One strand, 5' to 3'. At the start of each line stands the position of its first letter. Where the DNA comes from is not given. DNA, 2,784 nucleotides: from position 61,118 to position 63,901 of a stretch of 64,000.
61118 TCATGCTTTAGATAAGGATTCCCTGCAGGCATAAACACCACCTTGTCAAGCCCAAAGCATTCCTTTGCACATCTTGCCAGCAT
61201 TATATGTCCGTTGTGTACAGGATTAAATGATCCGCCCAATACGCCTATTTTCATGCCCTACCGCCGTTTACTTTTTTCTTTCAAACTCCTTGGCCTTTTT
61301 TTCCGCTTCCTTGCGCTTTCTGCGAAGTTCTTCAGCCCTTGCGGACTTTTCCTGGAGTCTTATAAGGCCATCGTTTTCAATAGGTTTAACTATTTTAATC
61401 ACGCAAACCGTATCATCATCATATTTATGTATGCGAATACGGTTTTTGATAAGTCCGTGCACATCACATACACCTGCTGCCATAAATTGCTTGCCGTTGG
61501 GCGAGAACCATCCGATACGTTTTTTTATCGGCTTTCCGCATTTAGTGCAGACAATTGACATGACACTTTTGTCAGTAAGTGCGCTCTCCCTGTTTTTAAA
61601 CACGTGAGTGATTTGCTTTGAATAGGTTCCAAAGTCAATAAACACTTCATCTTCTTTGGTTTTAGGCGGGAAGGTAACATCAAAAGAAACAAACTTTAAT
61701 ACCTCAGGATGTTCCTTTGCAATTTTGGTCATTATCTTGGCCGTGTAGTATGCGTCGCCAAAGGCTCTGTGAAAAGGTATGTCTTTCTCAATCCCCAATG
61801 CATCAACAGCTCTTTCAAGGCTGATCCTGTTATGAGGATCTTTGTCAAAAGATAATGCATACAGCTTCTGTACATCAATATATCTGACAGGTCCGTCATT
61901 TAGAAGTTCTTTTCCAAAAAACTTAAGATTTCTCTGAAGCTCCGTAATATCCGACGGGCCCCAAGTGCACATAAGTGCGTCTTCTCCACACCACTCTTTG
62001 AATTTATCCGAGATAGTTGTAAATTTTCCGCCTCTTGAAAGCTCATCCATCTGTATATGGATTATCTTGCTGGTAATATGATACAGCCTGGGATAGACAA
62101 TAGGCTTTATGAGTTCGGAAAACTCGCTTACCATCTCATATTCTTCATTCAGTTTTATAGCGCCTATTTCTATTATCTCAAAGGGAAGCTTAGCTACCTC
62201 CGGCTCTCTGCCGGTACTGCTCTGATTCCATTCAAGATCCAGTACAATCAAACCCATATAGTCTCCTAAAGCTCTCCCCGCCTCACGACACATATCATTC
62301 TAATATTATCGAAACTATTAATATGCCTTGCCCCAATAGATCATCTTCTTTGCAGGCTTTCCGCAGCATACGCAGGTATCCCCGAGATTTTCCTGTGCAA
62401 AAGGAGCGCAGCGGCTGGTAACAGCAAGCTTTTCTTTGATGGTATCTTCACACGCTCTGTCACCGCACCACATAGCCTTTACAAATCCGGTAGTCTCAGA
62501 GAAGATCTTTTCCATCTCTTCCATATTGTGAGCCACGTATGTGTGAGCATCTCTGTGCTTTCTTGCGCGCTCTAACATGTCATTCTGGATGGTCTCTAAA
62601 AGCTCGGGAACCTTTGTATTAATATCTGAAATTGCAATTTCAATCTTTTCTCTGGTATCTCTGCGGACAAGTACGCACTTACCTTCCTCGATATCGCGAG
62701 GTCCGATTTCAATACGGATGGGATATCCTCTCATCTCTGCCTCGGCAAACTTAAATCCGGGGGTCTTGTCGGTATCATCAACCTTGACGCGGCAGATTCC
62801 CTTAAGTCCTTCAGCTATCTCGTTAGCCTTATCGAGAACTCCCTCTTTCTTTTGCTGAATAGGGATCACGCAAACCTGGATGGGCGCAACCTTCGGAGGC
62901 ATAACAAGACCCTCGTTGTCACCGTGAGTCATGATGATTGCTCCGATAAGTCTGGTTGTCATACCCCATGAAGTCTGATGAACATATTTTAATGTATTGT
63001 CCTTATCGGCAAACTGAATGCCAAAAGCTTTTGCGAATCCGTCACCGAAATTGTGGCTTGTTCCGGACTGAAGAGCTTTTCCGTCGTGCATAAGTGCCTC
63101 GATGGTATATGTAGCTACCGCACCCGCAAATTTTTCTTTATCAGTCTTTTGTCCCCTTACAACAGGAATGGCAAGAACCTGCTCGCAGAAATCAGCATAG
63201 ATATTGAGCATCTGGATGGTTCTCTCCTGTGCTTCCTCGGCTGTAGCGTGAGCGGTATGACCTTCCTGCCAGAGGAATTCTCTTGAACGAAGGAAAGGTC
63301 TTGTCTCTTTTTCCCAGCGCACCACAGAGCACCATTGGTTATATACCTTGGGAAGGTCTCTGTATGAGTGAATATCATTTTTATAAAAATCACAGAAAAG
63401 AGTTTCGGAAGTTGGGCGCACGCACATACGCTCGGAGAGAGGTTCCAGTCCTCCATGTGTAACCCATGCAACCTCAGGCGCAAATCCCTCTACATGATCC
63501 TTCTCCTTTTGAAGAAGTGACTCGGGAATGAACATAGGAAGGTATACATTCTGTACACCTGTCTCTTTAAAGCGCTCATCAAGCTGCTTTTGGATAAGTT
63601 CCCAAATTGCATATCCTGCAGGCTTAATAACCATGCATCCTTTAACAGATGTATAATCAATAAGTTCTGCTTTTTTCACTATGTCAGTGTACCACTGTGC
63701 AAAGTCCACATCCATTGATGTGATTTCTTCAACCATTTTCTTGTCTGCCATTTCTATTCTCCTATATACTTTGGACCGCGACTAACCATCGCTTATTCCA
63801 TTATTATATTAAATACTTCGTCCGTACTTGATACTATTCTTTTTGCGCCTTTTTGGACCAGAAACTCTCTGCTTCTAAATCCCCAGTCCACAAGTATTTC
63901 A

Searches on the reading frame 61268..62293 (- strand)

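Call 76: search_protein_families(library=pfam, proteins=[window:61268-62293:-], max_evalue=0.00001)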
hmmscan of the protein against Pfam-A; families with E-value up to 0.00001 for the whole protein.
window:61268-62293:- (341 aa): 1 family
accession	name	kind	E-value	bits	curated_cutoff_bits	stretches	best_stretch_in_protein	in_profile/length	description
PF00929.31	RNase_T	-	1.5e-11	45.6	24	1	17-188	2-164/164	Exonuclease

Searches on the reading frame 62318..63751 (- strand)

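Call 76: search_protein_families(library=pfam, proteins=[window:62318-63751:-], max_evalue=0.00001)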
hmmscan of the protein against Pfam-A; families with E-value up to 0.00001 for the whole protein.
window:62318-63751:- (477 aa): 3 families
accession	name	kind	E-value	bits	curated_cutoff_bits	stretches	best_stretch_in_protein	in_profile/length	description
PF09180.16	ProRS-C_1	-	1.7e-23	82.9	31.5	1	410-477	1-71/71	Prolyl-tRNA synthetase, C-terminal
PF00587.30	tRNA-synt_2b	-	3.4e-23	83.1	29.3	1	105-273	7-176/179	tRNA synthetase class II core domain (G, H, P, S and T)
PF03129.25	HGTP_anticodon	-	3.4e-22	78.8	21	1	292-383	1-93/94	Anticodon binding domain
